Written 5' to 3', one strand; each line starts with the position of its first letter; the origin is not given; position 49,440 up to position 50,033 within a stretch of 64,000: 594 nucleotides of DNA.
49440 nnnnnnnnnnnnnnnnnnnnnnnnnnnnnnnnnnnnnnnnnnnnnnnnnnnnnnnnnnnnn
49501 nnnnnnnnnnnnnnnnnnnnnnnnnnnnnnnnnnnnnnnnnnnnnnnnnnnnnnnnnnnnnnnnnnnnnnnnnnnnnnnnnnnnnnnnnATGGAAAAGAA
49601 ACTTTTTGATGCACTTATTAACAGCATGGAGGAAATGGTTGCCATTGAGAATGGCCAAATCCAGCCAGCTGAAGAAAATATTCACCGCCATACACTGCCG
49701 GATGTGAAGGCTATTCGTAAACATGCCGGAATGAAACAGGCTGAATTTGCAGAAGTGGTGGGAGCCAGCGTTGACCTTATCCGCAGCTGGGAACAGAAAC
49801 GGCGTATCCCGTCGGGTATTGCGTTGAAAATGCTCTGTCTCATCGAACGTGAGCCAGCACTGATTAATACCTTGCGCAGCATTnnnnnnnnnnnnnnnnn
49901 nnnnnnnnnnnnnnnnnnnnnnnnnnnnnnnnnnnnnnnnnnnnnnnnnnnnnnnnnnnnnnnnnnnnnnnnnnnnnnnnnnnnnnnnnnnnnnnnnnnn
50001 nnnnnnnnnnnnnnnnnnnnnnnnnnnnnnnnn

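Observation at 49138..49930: RelE-superfamily/HTH toxin-antitoxin pair with a perfect 19-bp palindromic operator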

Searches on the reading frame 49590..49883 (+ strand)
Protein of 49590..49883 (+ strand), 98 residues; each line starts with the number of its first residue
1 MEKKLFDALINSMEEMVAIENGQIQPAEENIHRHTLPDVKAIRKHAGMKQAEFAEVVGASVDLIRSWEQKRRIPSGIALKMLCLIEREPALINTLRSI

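Call 3: search_protein_families(library=pfam, proteins=[window:49590-49883:+], max_evalue=0.01)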
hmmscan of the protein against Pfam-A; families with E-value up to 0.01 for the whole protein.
window:49590-49883:+ (98 aa): 4 families
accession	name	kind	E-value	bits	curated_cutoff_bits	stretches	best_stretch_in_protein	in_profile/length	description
PF01381.28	HTH_3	-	5.3e-08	33.2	23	1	39-82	1-44/55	Helix-turn-helix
PF15731.11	MqsA_antitoxin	-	1.7e-05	25.4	30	1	37-96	72-131/131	Antitoxin component of bacterial toxin-antitoxin system, MqsA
PF13560.12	HTH_31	-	3.5e-05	24.5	27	1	40-76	7-44/64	Helix-turn-helix domain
PF12844.13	HTH_19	-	0.0056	17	30.2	0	39-75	4-40/64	Helix-turn-helix domain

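Call 4: search_protein_families(library=ncbifam, proteins=[window:49590-49883:+], max_evalue=0.01)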
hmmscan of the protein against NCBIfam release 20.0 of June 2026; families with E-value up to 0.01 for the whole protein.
window:49590-49883:+ (98 aa): 6 families
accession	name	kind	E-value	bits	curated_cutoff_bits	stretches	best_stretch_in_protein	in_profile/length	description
NF041265.1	NadS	equivalog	2.6e-24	85.3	60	1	5-95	3-91/94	NadS family protein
NF007481.0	PRK10072.1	equivalog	2e-15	57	110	1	7-94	8-93/96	HTH-type transcriptional regulator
TIGR03830.1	CxxCG_CxxCG_HTH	subfamily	1.5e-10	41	61.8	1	24-96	54-127/127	type II TA system antitoxin MqsA family protein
NF041951.1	phage_RstR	subfamily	1.9e-05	24.9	80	1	39-80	7-48/108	RstR family transcriptional repressor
TIGR03070.1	couple_hipB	subfamily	8.2e-05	22.5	71.65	1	39-69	7-37/58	type II toxin-antitoxin system Y4mF family antitoxin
NF007257.0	PRK09706.1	subfamily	0.0039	17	101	0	39-82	10-53/135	transcriptional repressor DicA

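Call 9: search_solved_structures(query=window:49590-49883:+, max_evalue=1, show_alignments=2)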
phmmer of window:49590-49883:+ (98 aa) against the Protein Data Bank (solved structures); distinct sequences matched with E-value up to 1: 13.
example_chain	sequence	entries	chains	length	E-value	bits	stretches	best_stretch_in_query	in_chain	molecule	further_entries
5jaa_A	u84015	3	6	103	5.6e-06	29.8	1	37-94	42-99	Antitoxin igA-2 | Antitoxin HigA-2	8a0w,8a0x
5j9i_A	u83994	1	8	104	5.7e-06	29.8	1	37-94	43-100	Antitoxin igA-2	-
9tv9_A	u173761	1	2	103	1.9e-05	28.1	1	38-92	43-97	Antitoxin HigA-2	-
8vd6_A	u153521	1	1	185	0.0013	22.3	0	46-73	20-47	CAP REPEAT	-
3fmy_A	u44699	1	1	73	0.0016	22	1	39-96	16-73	HTH-type transcriptional regulator MQSA (ygiT/b3021)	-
2kz8_A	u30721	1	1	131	0.0022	21.5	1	23-96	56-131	Uncharacterized HTH-type transcriptional regulator ygiT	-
3gn5_A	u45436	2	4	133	0.0023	21.5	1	23-96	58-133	HTH-type transcriptional regulator MQSA (YGIT/b3021) | Uncharacterized HTH-type transcriptional regulator ygiT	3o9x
8tac_A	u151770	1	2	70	0.0035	20.9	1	36-82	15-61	DBP48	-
9vt3_A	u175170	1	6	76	0.037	17.6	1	34-69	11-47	Aca3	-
2ppx_A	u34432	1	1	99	0.037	17.6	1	27-89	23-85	Uncharacterized protein Atu1735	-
3jxb_C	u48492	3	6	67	0.22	15.2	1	39-82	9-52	Repressor protein C2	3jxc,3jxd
2r1j_L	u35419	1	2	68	0.22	15.2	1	39-82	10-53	Repressor protein C2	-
1adr_A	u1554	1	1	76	0.29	14.8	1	39-82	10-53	P22 C2 REPRESSOR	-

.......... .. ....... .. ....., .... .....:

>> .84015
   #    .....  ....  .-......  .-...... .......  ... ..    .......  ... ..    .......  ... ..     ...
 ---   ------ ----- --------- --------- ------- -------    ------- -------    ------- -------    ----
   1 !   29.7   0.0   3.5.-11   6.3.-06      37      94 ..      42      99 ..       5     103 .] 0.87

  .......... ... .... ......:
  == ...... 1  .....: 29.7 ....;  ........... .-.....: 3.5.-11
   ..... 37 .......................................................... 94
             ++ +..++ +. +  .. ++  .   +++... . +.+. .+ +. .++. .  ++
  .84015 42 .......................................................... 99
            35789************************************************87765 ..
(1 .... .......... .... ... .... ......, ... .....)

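Call 20: find_homologous_proteins(query=window:49590-49883:+, max_evalue=0.00001)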
Query window:49590-49883:+ (98 aa): 94 proteins with E <= 0.00001 among 94 candidates.
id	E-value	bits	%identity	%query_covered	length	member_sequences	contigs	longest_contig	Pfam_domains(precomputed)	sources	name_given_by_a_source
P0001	1.8e-55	202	99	100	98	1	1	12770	PF01381.29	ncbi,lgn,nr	ncbi:TPA: helix-turn-helix domain-containing protein [Escherichia coli]|nr:helix-turn-helix domain-c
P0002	2.4e-55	202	99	100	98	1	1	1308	PF01381.29,PF15731.12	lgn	-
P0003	2.4e-55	202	99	100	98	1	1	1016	PF01381.29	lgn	-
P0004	2.4e-55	202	99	100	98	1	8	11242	PF01381.29,PF15731.12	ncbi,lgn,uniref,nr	ncbi:TPA: helix-turn-helix domain-containing protein [Escherichia coli]|uniref:NadS family protein n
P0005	6.1e-55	201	99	100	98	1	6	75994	PF01381.29,PF15731.12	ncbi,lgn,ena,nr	ncbi:NadS family protein [Escherichia coli]|nr:helix-turn-helix domain-containing protein [Escherich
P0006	9.0e-55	200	99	100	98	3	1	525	PF01381.29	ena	-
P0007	5.0e-53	195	95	100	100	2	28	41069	PF01381.29,PF15731.12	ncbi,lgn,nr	ncbi:helix-turn-helix domain-containing protein [Salmonella enterica]|nr:transcriptional regulator [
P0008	6.5e-53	194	94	100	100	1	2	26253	PF01381.29,PF15731.12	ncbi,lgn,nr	ncbi:transcriptional regulator [Salmonella enterica]|nr:transcriptional regulator [Salmonella enteri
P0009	4.1e-52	192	94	100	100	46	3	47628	PF01381.29,PF15731.12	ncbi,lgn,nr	ncbi:helix-turn-helix domain-containing protein [Salmonella enterica]|nr:helix-turn-helix domain-con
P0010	1.1e-50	187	91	100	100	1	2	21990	PF01381.29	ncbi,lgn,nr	ncbi:TPA: helix-turn-helix domain-containing protein [Escherichia coli]|nr:helix-turn-helix domain-c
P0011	4.2e-49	182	97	92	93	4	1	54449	PF01381.29,PF15731.12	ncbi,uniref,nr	ncbi:putative DNA binding protein (plasmid) [Citrobacter rodentium ICC168]|uniref:DNA binding protei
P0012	4.1e-47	176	83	100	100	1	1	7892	PF01381.29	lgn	-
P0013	1.1e-46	174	86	99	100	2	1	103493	PF01381.29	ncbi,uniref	ncbi:NadS family protein [Enterobacter asburiae]|uniref:NadS family protein n=1 Tax=Enterobacter asb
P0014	2.0e-46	173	83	100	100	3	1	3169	PF01381.29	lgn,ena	-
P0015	2.2e-46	173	80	100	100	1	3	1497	PF01381.29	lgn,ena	-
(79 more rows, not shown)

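Call 22: find_related_loci(query=A1, collection=genome_contigs, flank=1500)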
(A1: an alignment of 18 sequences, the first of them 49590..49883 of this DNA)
Query A1 (98 aa) in genome_contigs; peptide patterns used: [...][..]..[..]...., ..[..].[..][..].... (x = any residue, [..] = any of these).
186 stretches matched a pattern; 74 encode a relative of the query (tblastn E <= 1e-3); 74 distinct loci.
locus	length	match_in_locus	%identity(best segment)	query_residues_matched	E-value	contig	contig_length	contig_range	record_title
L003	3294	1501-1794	71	1-98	1e-47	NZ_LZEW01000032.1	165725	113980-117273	Morganella psychrotolerans strain DSM 17886 CFSAN046807_c_P101_6, whole genome shotgun sequence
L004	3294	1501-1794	70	1-98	2e-45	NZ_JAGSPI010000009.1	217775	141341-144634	Providencia vermicola strain DSM 17385 Scaffold09, whole genome shotgun sequence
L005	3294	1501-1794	67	1-98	2e-43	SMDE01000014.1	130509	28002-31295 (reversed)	Phytobacter diazotrophicus strain DSM 17806 Ga0244675_114, whole genome shotgun sequence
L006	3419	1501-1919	65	1-98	2e-43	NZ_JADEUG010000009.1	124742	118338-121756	Xenorhabdus sp. BG5 X_BG5_9, whole genome shotgun sequence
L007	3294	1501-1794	64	1-98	5e-41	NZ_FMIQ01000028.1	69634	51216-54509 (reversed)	Hafnia alvei strain GB001, whole genome shotgun sequence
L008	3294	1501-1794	67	1-98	3e-41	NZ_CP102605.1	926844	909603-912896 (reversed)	Pantoea sp. SOD02 plasmid pSOD02, complete sequence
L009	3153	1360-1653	70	1-98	6e-41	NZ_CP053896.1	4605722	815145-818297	Providencia rettgeri strain YPR31 chromosome, complete genome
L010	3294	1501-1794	61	1-98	2e-40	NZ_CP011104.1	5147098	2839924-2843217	Photorhabdus thracensis strain DSM 15199 chromosome, complete genome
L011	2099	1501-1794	61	1-98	4e-40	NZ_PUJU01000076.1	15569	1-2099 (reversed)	Photorhabdus tasmaniensis strain T327 scaffold_0076, whole genome shotgun sequence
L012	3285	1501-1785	65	1-95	5e-40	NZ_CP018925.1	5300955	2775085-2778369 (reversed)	Serratia marcescens strain UMH3 chromosome, complete genome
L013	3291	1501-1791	64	1-97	3e-40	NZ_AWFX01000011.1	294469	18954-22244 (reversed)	Franconibacter helveticus LMG 23732 strain LMG23732T contig013, whole genome shotgun sequence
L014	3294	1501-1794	68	1-98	1e-39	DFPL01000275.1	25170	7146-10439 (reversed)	MAG TPA_asm: Enterobacteriaceae bacterium UBA3516 UBA3516_contig_1583, whole genome shotgun sequence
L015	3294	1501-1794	60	1-98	2e-39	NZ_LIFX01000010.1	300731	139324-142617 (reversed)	Trabulsiella odontotermitis strain TbOT1.10 contig10, whole genome shotgun sequence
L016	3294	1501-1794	61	1-98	2e-37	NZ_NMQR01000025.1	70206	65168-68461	Photorhabdus sp. CRCIA-P01 scaffold25.1, whole genome shotgun sequence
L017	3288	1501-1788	61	1-98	1e-37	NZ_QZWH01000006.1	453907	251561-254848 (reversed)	Buttiauxella izardii strain CCUG 35510 buttiauxella_ixardii_CCUG_35510T_0000006, whole genome shotgun sequence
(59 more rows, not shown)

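Call 34: search_solved_structures(query=A1, max_evalue=0.001, show_alignments=1)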
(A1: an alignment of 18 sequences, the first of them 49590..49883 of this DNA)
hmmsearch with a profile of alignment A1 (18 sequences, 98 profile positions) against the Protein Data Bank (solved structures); distinct sequences matched with E-value up to 0.001: 8.
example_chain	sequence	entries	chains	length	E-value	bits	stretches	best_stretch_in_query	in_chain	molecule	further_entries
5j9i_A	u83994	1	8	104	7.6e-10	42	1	3-95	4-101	Antitoxin igA-2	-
5jaa_A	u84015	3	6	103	8.2e-10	41.9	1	3-95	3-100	Antitoxin igA-2 | Antitoxin HigA-2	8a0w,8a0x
9tv9_A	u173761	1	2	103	3e-09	40.1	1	3-93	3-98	Antitoxin HigA-2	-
8tac_A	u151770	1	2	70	2.7e-06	30.6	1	37-80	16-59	DBP48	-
3fmy_A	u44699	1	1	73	6.9e-05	26.1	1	40-96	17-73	HTH-type transcriptional regulator MQSA (ygiT/b3021)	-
2ppx_A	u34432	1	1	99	0.00011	25.5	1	35-90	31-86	Uncharacterized protein Atu1735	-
2kz8_A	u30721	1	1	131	0.00019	24.7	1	40-96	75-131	Uncharacterized HTH-type transcriptional regulator ygiT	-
3gn5_A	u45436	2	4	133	0.00019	24.7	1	40-96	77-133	HTH-type transcriptional regulator MQSA (YGIT/b3021) | Uncharacterized HTH-type transcriptional regulator ygiT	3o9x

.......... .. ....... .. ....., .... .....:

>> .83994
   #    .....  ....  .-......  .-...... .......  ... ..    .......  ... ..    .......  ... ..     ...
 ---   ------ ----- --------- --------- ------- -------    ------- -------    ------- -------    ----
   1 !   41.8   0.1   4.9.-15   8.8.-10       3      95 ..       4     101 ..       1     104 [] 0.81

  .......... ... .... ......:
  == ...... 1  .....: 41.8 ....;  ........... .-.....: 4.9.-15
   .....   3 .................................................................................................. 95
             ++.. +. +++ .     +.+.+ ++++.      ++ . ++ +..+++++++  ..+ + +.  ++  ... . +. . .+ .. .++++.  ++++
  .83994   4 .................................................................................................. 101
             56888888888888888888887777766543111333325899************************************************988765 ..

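Call 40: search_protein_families(library=padloc, proteins=[window:49590-49883:+], max_evalue=0.001)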
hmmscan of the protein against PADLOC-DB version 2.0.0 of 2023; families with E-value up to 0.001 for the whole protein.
window:49590-49883:+ (98 aa): 2 families
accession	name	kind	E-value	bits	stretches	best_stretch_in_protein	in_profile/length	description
PDLC02926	HTH_VI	-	1.2e-05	23.5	1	39-83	6-50/92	-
PDLC03951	RmrA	-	0.00021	18.4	1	39-84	13-58/400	-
